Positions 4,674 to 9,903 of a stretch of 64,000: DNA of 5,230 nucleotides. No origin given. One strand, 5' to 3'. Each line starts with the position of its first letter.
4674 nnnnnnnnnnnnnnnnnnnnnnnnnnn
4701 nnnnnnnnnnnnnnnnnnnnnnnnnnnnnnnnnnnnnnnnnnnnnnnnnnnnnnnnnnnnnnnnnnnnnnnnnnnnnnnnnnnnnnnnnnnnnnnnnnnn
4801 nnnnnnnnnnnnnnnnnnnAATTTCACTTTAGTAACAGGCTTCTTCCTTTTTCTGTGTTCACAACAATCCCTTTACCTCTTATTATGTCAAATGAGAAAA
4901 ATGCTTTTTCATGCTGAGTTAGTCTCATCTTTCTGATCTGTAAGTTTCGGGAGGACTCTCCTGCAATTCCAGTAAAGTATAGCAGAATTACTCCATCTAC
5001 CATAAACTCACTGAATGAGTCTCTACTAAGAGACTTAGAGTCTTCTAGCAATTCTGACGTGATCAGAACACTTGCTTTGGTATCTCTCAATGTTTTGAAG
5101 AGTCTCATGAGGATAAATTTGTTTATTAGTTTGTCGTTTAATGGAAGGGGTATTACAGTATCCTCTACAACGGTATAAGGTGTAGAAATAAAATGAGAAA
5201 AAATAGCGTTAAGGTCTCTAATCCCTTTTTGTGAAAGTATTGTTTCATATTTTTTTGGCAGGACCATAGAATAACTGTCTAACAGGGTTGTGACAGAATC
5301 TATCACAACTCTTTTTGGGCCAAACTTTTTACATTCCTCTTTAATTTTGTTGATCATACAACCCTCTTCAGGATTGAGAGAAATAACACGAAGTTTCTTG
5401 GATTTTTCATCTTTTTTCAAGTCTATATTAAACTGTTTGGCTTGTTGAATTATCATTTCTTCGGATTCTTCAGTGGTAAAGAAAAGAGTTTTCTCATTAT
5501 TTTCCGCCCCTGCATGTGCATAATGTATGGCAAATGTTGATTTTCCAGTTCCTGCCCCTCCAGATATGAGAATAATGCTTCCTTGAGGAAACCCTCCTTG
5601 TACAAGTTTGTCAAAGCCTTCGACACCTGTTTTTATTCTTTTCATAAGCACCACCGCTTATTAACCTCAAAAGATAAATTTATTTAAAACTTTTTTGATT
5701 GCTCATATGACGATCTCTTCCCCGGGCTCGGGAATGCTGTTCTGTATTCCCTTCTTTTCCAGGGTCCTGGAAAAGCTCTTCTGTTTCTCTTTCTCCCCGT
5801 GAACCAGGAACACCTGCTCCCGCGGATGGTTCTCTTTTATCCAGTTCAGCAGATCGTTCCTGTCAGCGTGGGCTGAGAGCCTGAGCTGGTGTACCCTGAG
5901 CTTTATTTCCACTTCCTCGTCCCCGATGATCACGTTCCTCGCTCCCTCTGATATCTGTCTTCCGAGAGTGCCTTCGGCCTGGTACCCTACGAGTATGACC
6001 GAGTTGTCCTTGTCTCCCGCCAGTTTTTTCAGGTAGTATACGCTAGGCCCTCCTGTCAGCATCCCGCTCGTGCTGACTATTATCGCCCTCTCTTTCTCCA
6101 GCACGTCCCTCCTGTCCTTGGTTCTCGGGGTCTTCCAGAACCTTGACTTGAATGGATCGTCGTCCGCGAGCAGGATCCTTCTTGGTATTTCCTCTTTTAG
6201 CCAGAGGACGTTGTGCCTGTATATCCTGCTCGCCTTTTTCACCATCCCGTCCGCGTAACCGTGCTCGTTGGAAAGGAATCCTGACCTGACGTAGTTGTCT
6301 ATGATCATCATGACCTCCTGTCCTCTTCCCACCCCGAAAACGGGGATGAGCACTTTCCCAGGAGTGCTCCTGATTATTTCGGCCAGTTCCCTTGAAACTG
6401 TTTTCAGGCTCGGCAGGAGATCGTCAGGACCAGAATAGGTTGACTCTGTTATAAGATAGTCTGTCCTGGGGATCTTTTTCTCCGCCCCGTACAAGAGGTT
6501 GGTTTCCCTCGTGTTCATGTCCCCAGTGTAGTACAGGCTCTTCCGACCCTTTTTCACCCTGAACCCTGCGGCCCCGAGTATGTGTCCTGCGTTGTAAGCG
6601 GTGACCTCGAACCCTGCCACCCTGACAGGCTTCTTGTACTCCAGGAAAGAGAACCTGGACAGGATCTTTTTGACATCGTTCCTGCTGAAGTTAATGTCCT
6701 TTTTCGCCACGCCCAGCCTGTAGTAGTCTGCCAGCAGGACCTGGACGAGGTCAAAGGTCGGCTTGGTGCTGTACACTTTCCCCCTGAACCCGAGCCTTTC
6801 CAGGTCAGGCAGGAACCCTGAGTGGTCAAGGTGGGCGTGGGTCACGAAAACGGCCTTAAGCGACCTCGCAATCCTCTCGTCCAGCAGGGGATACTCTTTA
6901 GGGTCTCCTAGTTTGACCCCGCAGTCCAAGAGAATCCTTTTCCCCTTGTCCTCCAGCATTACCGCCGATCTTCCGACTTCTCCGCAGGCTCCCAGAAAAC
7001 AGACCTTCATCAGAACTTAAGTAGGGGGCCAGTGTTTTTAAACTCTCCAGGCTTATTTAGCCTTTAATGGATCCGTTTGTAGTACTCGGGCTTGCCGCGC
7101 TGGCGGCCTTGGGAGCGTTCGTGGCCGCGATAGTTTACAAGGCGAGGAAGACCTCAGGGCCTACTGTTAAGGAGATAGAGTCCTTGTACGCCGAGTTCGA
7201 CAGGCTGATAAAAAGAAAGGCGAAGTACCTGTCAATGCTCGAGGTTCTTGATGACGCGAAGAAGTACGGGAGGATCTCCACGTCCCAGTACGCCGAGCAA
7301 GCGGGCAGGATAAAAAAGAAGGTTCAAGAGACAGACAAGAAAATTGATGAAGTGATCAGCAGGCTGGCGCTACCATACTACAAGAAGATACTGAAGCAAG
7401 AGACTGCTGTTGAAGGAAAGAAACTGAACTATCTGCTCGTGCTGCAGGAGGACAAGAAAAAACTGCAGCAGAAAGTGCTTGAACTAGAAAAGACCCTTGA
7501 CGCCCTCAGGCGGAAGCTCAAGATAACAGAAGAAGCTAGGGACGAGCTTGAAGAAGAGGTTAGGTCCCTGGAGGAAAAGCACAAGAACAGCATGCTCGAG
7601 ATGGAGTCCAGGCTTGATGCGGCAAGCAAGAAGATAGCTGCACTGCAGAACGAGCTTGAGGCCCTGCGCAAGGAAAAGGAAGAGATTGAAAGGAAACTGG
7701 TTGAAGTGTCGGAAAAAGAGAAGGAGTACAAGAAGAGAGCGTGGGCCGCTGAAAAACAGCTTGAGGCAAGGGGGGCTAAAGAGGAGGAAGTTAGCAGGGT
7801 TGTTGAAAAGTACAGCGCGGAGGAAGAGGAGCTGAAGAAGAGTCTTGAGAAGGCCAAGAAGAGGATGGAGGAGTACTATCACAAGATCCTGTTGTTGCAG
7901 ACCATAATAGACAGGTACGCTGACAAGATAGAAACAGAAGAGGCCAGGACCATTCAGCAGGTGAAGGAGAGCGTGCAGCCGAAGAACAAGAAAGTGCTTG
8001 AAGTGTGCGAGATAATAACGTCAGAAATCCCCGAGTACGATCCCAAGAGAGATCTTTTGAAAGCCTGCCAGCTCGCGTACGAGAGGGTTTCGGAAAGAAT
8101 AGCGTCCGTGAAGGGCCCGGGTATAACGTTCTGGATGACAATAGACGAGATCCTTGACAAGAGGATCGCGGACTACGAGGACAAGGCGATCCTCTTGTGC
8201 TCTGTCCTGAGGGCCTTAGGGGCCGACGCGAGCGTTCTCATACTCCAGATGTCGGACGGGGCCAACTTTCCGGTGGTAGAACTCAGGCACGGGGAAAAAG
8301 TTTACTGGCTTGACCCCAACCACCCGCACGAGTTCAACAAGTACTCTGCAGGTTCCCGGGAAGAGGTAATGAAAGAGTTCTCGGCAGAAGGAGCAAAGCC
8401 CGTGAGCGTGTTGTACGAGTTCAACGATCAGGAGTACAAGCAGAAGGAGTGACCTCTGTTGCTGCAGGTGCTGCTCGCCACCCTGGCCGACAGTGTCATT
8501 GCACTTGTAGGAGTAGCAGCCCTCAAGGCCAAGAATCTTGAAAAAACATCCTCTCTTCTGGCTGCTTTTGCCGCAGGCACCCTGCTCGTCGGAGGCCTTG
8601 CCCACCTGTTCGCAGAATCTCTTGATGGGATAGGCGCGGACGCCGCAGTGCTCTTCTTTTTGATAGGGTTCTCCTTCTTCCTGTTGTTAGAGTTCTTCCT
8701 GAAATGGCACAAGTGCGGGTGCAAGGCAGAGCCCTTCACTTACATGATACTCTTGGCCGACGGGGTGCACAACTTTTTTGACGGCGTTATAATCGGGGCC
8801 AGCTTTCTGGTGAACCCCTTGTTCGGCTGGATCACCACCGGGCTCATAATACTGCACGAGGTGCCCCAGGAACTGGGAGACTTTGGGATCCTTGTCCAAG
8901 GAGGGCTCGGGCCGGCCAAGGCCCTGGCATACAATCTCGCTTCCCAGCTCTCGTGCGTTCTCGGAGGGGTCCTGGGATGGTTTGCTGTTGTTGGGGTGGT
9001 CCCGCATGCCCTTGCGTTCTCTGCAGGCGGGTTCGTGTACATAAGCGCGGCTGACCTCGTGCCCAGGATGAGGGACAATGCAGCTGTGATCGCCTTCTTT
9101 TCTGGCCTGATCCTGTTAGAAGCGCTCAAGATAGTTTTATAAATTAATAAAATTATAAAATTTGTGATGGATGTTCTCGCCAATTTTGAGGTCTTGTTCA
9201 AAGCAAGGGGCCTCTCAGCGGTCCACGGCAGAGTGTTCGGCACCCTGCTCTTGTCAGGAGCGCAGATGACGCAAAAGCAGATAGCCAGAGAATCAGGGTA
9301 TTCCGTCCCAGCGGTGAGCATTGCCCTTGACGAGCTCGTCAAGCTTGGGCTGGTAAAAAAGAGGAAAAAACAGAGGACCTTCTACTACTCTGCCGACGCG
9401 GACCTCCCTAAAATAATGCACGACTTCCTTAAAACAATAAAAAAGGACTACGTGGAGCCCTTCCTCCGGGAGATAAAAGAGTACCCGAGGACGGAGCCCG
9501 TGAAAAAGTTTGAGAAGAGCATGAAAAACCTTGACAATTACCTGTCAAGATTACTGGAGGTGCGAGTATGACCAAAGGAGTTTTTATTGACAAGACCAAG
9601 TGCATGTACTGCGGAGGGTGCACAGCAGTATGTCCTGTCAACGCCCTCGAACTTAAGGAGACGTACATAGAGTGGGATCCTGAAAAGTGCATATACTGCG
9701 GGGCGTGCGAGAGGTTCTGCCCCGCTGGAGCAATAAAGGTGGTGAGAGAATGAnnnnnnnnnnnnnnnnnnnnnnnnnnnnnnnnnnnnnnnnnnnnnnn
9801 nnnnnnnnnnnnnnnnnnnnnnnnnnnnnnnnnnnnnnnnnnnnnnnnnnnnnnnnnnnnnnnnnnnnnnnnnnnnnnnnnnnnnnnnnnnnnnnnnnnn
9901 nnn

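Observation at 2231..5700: Roughly 3.5-kb low-GC island carrying a second geranylgeranyl-reductase paralog, a UbiA (DGGGP-synthase-like) prenyltransferase, a KaiC-like ATPase and an unknown protein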

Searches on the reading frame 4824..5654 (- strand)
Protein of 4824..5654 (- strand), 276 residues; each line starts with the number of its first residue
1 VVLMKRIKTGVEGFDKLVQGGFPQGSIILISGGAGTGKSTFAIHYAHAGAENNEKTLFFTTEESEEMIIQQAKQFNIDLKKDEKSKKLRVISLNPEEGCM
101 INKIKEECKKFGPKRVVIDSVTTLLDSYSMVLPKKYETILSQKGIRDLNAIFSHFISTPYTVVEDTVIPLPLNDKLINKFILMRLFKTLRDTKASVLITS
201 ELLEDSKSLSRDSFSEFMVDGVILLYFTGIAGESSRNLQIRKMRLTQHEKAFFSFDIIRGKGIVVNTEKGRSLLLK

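Call 5: search_protein_families(library=pfam, proteins=[window:4824-5654:-], max_evalue=0.01)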
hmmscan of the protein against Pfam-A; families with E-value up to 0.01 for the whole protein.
window:4824-5654:- (276 aa): 10 families
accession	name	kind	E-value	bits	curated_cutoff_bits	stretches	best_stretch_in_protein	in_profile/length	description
PF06745.19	ATPase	-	1.3e-50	172.4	26.6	2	7-128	1-136/231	KaiC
PF03796.21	DnaB_C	-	1.2e-07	31.8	27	1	7-120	2-108/255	DnaB-like helicase C terminal domain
PF13481.12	AAA_25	-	5e-06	26.7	27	1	8-124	16-155/195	AAA domain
PF13479.12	AAA_24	-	5.5e-06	26.8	27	1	28-156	5-114/195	AAA domain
PF08423.17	Rad51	-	6.3e-05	22.8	22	0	6-44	7-45/244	Rad51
PF00437.27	T2SSE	-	0.00023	20.4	24.9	1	26-82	143-197/370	Type II/IV secretion system protein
PF00154.27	RecA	-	0.00041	20.3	27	1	7-124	33-142/262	recA bacterial DNA recombination protein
PF09848.15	SLFN-g3_helicase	-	0.00052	19.8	24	1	26-88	2-66/354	Schlafen group 3, DNA/RNA helicase domain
PF02283.22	CobU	-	0.0006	19.8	27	1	28-135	1-96/168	Cobinamide kinase / cobinamide phosphate guanyltransferase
PF25199.1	nSTAND_NTPase5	-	0.0011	19.3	34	1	24-66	40-82/145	Novel STAND NTPase 5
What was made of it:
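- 4824..5654 (-): Single-domain KaiC-like RecA-superfamily ATPase (276 aa) with Walker A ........, TEES and a Walker B motif. PF06745 E = 1.3e-50 (call 5).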

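Call 6: search_protein_families(library=ncbifam, proteins=[window:4824-5654:-], max_evalue=0.01)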
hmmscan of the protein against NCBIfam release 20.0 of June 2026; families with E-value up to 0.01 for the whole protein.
window:4824-5654:- (276 aa): 25 families
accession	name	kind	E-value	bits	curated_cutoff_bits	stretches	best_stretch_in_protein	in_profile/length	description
NF006799.0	PRK09302.1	equivalog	9.4e-44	149.8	408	2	4-128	252-379/515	circadian clock protein KaiC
TIGR03881.1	KaiC_arch_4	hypoth_equivalog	6.4e-36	124.2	247.8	2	5-110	1-118/231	KaiC domain-containing protein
TIGR03880.1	KaiC_arch_3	hypoth_equivalog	3.1e-34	118.5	249.45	2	10-127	1-122/224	KaiC domain-containing protein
TIGR03877.1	thermo_KaiC_1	hypoth_equivalog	3.1e-31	108.7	307.25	2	4-91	1-88/238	KaiC domain-containing protein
TIGR02655.1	circ_KaiC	equivalog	2.4e-26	92.4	546.25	2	6-132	2-140/484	circadian clock protein KaiC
NF052589.1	ArlH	equivalog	3.4e-17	62.9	215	1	12-267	7-225/229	archaellum protein ArlH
TIGR00416.1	sms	equivalog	1.2e-14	54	403.05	1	5-125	74-183/454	DNA repair protein RadA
NF004723.0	PRK06067.1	subfamily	2.8e-13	50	194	1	6-98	15-107/243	flagellar accessory protein FlaH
TIGR03878.1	thermo_KaiC_2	hypoth_equivalog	3.7e-10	39.6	232.2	1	18-131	29-150/259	KaiC domain-containing protein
NF006320.0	PRK08533.1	equivalog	4.9e-09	36.2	215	1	6-158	5-152/230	flagellar accessory protein FlaH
TIGR02237.1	recomb_radB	equivalog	3e-07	30.5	172.4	1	15-124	2-109/210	DNA repair and recombination protein RadB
TIGR00665.1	DnaB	equivalog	9.2e-06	24.7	385.25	1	6-77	177-250/435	replicative DNA helicase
NF004629.0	PRK05973.1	equivalog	3.1e-05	23.1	156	1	22-87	61-126/237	DNA helicase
NF003301.0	PRK04301.1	equivalog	7.8e-05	22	259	1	4-124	80-209/316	DNA repair and recombination protein RadA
TIGR03600.1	phage_DnaB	exception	0.00014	21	498.65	1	7-121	177-284/421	phage replicative helicase, DnaB family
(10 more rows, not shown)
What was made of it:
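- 4824..5654 (-): Archaeal KaiC NCBIfam models score 109-124 bits, below cut-offs of 248-307 (call 6).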

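Call 19: search_protein_families(library=padloc, proteins=[window:4824-5654:-], max_evalue=0.01)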
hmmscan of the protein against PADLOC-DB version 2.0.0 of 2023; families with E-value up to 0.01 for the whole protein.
window:4824-5654:- (276 aa): 4 families
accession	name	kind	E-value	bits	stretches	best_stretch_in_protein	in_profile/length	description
PDLC04140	mad8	-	6.4e-07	27.2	1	5-101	8-86/314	mads_8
PDLC03813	RTasNERD-Hel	-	0.00015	19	1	25-119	226-306/519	DRT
PDLC02372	Nhi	-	0.00017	18.4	1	25-85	199-259/470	-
PDLC05035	PDC-S53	-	0.0025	13.9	1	22-61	507-545/900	-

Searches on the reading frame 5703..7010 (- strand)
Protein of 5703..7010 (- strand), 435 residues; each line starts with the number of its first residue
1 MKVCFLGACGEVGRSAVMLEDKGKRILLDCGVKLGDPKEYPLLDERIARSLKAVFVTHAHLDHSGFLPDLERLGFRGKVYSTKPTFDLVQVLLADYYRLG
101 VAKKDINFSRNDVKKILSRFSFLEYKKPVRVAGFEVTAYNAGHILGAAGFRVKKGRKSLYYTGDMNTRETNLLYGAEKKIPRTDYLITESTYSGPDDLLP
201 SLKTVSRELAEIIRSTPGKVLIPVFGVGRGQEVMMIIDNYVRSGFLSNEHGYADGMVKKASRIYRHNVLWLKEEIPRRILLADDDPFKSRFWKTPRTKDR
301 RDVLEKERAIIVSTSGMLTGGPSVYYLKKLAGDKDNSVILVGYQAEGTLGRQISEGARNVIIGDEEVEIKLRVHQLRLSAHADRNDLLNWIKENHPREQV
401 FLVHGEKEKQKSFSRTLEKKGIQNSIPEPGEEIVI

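Call 5: search_protein_families(library=pfam, proteins=[window:5703-7010:-], max_evalue=0.01)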
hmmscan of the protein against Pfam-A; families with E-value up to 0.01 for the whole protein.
window:5703-7010:- (435 aa): 7 families
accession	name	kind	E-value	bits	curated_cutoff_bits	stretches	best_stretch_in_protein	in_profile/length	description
PF10996.14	Beta-Casp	-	2e-24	86.8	27.7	1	231-353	2-120/120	Beta-Casp domain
PF16661.11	Lactamase_B_6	-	4.8e-18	65.7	27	1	19-177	2-174/193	Metallo-beta-lactamase superfamily domain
PF07521.17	RMMBL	-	1.7e-17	63.6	21.6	1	367-427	2-63/63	Zn-dependent metallo-hydrolase RNA specificity domain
PF12706.13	Lactamase_B_2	-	8.1e-14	52.1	27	1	25-223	2-197/200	Beta-lactamase superfamily domain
PF00753.33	Lactamase_B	-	2.5e-12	47.6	22.7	1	11-223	3-194/196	Metallo-beta-lactamase superfamily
PF17030.11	Beta_lactamase3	-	0.001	18.9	33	1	79-168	83-180/214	Putative beta-lactamase-like family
PF13483.12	Lactamase_B_3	-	0.0014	19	24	1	12-170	5-116/160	Beta-lactamase superfamily domain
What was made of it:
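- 5703..7010 (-): Host beta-CASP ribonuclease (aCPSF1-like), the right flank of the insertion site. Its C-terminus is intact. Beta-Casp, RMMBL and Lactamase_B Pfam hits (call 5).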

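Call 6: search_protein_families(library=ncbifam, proteins=[window:5703-7010:-], max_evalue=0.01)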
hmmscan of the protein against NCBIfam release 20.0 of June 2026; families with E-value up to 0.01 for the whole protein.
window:5703-7010:- (435 aa): 14 families
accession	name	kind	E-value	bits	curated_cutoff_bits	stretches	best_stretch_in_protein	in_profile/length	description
TIGR03675.1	arCOG00543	equivalog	2e-119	399.7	580.2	1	2-428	176-623/631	beta-CASP ribonuclease aCPSF1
NF045584.1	cas14_MBL_CASP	equivalog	1.5e-88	297.7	800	1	1-430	1-435/612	type VII CRISPR-associated protein Cas14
TIGR04122.1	Xnuc_lig_assoc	equivalog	8.4e-15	54.4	325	1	121-268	65-207/326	ligase-associated DNA damage response exonuclease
TIGR00649.1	MG423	subfamily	4.7e-08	31.9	400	1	2-226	2-227/546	RNase J family beta-CASP ribonuclease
TIGR02651.1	RNase_Z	equivalog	4e-07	29.4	292.95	1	3-157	2-152/302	ribonuclease Z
NF047419.1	RNase_J1_RnjA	exception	2e-06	26.8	820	1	2-226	3-225/549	ribonuclease J1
NF002553.0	PRK02113.1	equivalog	7.7e-06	25.5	386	1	14-78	35-94/252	MBL fold metallo-hydrolase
NF000801.0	PRK00055.1-3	equivalog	1.9e-05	23.8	252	1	1-154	2-154/307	ribonuclease Z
NF002558.0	PRK02126.1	subfamily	0.0002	20.5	315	1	18-65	22-62/345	ribonuclease Z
NF001911.0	PRK00685.1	equivalog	0.00034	20.2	144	1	12-65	6-55/228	metal-dependent hydrolase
NF012229.1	bla_class_B_core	domain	0.0013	18.9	100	1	11-90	12-89/139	metallo-beta-lactamase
NF041851.1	cyc_nuc_deg_phdiest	equivalog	0.002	17.5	400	1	18-170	23-169/253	cyclic nucleotide-degrading phosphodiesterase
NF041257.1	GntH_guanitoxin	equivalog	0.0027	16.6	333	0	49-70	66-87/374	guanitoxin biosynthesis MBL fold metallo-hydrolase GntH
NF038231.1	MBL_Geo_Pelo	equivalog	0.003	17.2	360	1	13-75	33-90/250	GPMC system MBL fold metallohydrolase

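Call 12: find_encoding_contigs(protein=window:5703-7010:-, flank=10000, max_places=10)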
Protein window:5703-7010:- (435 aa): no gene with exactly this product is on record in the collection.

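Call 14: find_related_loci(query=window:5703-7010:-, collection=genome_contigs, flank=10000)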
Query window:5703-7010:- (435 aa) in genome_contigs; peptide patterns used: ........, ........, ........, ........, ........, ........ (x = any residue, [..] = any of these).
73 stretches matched a pattern; 2 encode a relative of the query (tblastn E <= 1e-3); 2 distinct loci.
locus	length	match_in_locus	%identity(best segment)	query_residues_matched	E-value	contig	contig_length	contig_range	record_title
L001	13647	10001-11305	80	1-435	0e+0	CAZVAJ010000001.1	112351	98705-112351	MAG TPA_asm: Candidatus Micrarchaeota archaeon isolate SRP141559_co1_36 genome assembly, contig: NODE_26_length_112351_c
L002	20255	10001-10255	31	307-402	6e-5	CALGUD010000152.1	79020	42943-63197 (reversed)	MAG TPA_asm: uncultured Flavobacteriaceae bacterium isolate SRR6425818_bin.24_CONCOCT_v1.1_MAG genome assembly, contig:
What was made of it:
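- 5703..7010 (-): It is 80 % identical to the L001 ortholog (call 14).
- Only one related genome was available for the empty-site comparison (call 14).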

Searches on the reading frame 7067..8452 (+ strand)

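Call 5: search_protein_families(library=pfam, proteins=[window:7067-8452:+], max_evalue=0.01)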
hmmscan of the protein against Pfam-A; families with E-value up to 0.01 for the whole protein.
window:7067-8452:+ (461 aa): 3 families
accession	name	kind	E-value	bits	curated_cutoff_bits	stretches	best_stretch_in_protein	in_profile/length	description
PF24656.1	CEPT76_peptidase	-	3.4e-08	34.1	27.8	1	355-425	2-77/121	CEP76 peptidase-like domain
PF25762.1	HAUS1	-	0.0014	18.9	40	1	147-271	112-232/236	HAUS augmin-like complex subunit 1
PF17078.10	SHE3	-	0.0075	16.5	30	1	132-373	14-225/228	SWI5-dependent HO expression protein 3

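Call 6: search_protein_families(library=ncbifam, proteins=[window:7067-8452:+], max_evalue=0.01)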
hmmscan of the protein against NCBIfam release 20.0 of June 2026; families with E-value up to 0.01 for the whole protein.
window:7067-8452:+ (461 aa): 5 families
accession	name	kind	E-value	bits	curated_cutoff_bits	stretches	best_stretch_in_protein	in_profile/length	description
TIGR02168.1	SMC_prok_B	equivalog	5.8e-08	31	567.35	1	35-306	693-965/1181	chromosome segregation protein SMC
TIGR02169.1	SMC_prok_A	equivalog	2.2e-05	22.4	729.4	1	44-332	214-497/1165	chromosome segregation protein SMC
NF045487.1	ASRP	equivalog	7e-05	21.6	300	1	71-223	311-457/593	archaea-specific SMC-related protein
NF033604.1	epsi_CJH_07325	subfamily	0.0016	18.5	33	0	127-156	31-60/66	CJH_07325 family protein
NF045780.1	TrlF_fam_ATP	equivalog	0.0075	15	350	1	35-310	418-706/944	TrlF family AAA-like ATPase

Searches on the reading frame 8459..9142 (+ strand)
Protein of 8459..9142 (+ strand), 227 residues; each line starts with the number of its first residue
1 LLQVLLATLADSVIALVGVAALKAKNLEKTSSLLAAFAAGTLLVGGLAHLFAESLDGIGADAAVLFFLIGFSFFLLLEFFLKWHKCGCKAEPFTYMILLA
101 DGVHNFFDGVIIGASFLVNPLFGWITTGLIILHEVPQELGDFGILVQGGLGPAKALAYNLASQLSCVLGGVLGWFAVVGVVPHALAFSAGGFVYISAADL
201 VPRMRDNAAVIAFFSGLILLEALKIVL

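Call 85: search_protein_families(library=pfam, proteins=[window:8459-9142:+], max_evalue=0.001)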
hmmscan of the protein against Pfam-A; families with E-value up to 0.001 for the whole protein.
window:8459-9142:+ (227 aa): 1 family
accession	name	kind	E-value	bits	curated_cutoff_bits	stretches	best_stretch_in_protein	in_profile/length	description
PF02535.28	Zip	-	1.1e-26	94.3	35.1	2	92-207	176-299/323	ZIP Zinc transporter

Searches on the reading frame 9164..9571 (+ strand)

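Call 5: search_protein_families(library=pfam, proteins=[window:9164-9571:+], max_evalue=0.01)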
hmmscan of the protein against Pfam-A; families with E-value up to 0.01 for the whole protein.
window:9164-9571:+ (135 aa): 13 families
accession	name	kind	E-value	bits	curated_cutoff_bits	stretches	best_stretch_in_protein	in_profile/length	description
PF12802.13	MarR_2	-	7.8e-09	36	27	1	16-67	2-53/61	MarR family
PF01978.25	TrmB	-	2.6e-07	30.8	25.6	1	16-78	5-66/68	Sugar-specific transcriptional regulator TrmB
PF01022.26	HTH_5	-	8.6e-06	26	22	1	29-66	10-47/47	Bacterial regulatory protein, arsR family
PF13412.12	HTH_24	-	9.8e-06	25.5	21.9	1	29-65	12-48/48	Winged helix-turn-helix DNA-binding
PF24034.1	DUF7343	-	2.8e-05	24.3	27.6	1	23-69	7-53/62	Domain of unknown function (DUF7343)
PF01047.28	MarR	-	0.00011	22.5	24.6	1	34-69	17-52/59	MarR family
PF08100.18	Dimerisation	-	0.00014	22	25.6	1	19-75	25-82/93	O-methyltransferase dimerisation domain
PF13545.12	HTH_Crp_2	-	0.00094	19.5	27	1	34-69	22-57/70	Crp-like helix-turn-helix domain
PF03965.22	Penicillinase_R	-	0.0013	19.5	22.6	1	37-97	24-84/115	Penicillinase repressor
PF09339.16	HTH_IclR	-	0.0016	18.6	22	1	32-66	16-50/52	IclR helix-turn-helix domain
PF00392.27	GntR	-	0.0033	17.5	27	1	29-73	18-63/64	Bacterial regulatory proteins, gntR family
PF18903.5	DUF5659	-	0.0059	16.9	23.6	0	64-105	25-67/75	Domain of unknown function (DUF5659)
PF13730.12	HTH_36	-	0.0092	16.2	25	0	36-64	27-55/55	Helix-turn-helix domain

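Call 6: search_protein_families(library=ncbifam, proteins=[window:9164-9571:+], max_evalue=0.01)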
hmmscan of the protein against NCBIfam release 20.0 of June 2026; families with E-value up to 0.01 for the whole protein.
window:9164-9571:+ (135 aa): 8 families
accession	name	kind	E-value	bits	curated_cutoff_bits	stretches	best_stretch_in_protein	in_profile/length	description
NF033788.1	HTH_metalloreg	subfamily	5.7e-07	29.3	55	1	29-80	19-71/77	metalloregulator ArsR/SmtB family transcription factor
NF047500.1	choline_R_CudC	equivalog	1.3e-06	28.3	218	1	16-106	23-107/171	choline uptake/conversion transcriptional regulator CudC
NF040939.2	trans_reg_lrs14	equivalog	4.5e-05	23.4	90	1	16-71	18-73/103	Lrs14 family HTH-type transcriptional regulator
NF033789.1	repress_SdpR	subfamily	9e-05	22.3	100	1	29-79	16-66/79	autorepressor SdpR family transcription factor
NF053756.1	MreA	equivalog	0.00014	21.6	100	1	27-95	24-98/110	MreA family transcriptional regulator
NF053606.1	Sta1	subfamily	0.00048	20.2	80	1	15-71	16-71/100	Sta1 family transcriptional regulator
TIGR04176.1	MarR_EPS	equivalog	0.0074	16.3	88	0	29-68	13-52/105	MarR family EPS-associated transcriptional regulator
NF050133.1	TransRegFabT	equivalog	0.0083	16.4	200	0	33-129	42-136/138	fatty acid biosynthesis transcriptional regulator FabT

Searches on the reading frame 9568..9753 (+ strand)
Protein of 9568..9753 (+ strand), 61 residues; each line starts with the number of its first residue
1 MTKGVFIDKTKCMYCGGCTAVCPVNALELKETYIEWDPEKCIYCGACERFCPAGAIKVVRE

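Call 85: search_protein_families(library=pfam, proteins=[window:9568-9753:+], max_evalue=0.001)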
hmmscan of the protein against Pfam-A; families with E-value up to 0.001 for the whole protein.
window:9568-9753:+ (61 aa): 15 families
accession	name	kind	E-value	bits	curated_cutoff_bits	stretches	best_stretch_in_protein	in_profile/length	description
PF00037.32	Fer4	-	1.1e-18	66.7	21.1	2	34-57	1-24/24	4Fe-4S binding domain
PF13237.11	Fer4_10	-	1.5e-13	50.9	25.5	2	5-52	2-53/53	4Fe-4S dicluster domain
PF12838.12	Fer4_7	-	4e-13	50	27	2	11-55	1-52/52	4Fe-4S dicluster domain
PF12837.12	Fer4_6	-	3.1e-12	46.2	25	2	34-56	2-24/24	4Fe-4S binding domain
PF13187.11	Fer4_9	-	6.2e-10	39.4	27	1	11-56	1-52/52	4Fe-4S dicluster domain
PF12797.12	Fer4_2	-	9.5e-10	38.2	24.5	2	33-53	2-22/22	4Fe-4S binding domain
PF14697.11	Fer4_21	-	3.4e-09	37.1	35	1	6-57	2-58/59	4Fe-4S dicluster domain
PF13484.11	Fer4_16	-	1.2e-07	32.8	30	1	11-42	1-30/66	4Fe-4S double cluster binding domain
PF25160.1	LdpA_Fe-S-bd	-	3.5e-07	30.4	27.6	1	18-58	9-45/49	LdpA Fe-S cluster-binding domain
PF12800.12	Fer4_4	-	7.3e-06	26.3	24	0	38-54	1-17/17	4Fe-4S binding domain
PF12798.12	Fer4_3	-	1.3e-05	26.1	27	0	41-55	1-15/15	4Fe-4S binding domain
PF13183.11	Fer4_8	-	1.7e-05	25.7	27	0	11-26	4-19/68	4Fe-4S dicluster domain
PF13370.11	Fer4_13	-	0.00021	22.4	24.5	0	7-23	1-17/58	4Fe-4S single cluster domain of Ferredoxin I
PF13534.11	Fer4_17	-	0.00052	20.9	22.2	0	39-54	44-59/61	4Fe-4S dicluster domain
PF13459.11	Fer4_15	-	0.00084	20.4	22.4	0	5-23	1-19/66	4Fe-4S single cluster domain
